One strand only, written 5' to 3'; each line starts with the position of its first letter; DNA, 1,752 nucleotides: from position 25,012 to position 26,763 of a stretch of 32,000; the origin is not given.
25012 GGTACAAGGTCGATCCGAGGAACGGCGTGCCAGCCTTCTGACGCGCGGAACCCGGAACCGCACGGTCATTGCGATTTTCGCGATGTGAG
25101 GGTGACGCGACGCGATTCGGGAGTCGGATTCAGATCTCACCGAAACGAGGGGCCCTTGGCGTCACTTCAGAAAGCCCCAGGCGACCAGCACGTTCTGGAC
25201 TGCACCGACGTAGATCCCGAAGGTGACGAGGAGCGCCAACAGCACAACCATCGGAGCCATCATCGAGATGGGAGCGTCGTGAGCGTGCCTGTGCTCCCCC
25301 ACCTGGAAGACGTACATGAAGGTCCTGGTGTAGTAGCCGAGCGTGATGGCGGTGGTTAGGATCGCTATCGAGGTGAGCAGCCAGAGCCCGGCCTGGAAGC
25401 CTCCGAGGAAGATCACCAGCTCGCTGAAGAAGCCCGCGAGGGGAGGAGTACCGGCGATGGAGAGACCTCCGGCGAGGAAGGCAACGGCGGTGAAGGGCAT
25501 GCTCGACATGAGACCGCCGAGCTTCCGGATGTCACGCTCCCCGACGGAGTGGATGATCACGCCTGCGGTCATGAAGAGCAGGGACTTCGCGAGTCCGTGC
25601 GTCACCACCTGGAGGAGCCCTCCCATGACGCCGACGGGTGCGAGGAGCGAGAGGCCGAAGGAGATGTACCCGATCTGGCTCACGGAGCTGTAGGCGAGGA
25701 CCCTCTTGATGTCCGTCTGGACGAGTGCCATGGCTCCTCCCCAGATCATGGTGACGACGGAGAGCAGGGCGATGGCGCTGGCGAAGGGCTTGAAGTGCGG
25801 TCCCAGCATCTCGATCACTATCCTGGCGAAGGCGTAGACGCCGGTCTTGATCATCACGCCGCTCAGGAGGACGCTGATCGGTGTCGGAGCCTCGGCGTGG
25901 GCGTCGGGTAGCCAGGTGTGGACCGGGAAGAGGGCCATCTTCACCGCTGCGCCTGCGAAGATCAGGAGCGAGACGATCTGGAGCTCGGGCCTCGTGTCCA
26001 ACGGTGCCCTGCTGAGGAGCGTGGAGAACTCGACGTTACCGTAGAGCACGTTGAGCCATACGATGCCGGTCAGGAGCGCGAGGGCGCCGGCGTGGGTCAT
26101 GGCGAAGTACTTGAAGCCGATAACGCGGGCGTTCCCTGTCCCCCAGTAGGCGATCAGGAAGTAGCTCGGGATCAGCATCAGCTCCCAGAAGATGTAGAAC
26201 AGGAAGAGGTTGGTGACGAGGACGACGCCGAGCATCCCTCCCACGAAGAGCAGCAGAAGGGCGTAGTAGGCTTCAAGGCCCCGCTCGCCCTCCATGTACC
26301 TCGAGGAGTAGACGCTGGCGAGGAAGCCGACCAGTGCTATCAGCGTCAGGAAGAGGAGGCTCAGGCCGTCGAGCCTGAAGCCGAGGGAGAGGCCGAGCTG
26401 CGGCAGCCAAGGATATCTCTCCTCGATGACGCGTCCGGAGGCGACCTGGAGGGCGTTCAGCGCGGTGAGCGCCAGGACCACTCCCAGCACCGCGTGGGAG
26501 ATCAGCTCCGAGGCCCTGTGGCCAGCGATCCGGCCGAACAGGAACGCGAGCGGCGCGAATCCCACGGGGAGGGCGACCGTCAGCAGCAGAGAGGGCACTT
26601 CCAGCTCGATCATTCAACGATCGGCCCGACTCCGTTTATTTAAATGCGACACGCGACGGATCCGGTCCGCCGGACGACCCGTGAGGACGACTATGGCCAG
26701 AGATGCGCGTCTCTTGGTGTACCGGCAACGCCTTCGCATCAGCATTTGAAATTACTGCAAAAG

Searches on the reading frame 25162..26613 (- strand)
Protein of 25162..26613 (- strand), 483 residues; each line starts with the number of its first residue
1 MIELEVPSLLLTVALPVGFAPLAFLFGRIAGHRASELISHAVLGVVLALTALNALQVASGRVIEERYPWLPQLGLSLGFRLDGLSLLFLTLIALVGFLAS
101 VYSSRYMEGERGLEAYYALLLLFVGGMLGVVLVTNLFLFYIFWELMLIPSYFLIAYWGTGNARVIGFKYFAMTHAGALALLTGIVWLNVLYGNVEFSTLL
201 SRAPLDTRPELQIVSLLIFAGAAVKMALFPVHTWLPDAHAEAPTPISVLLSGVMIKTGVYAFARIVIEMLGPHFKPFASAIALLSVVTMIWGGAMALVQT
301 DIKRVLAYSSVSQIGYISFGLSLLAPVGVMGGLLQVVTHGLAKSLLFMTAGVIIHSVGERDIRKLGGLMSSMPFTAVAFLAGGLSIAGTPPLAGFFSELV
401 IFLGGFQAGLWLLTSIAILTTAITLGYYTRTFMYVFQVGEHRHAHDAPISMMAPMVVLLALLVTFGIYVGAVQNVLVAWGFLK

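Call 74: search_protein_families(library=pfam, proteins=[window:25162-26613:-], max_evalue=0.001)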
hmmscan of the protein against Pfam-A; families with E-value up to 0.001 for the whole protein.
window:25162-26613:- (483 aa): 2 families
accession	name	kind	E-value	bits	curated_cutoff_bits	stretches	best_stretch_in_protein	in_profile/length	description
PF00361.26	Proton_antipo_M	-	1.4e-74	251.4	21.5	1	134-424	2-294/294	NADH:quinone oxidoreductase/Mrp antiporter, TM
PF00662.26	Proton_antipo_N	-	8.8e-12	45.2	24.5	1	72-117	6-51/51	NADH-Ubiquinone oxidoreductase (complex I), chain 5 N-terminus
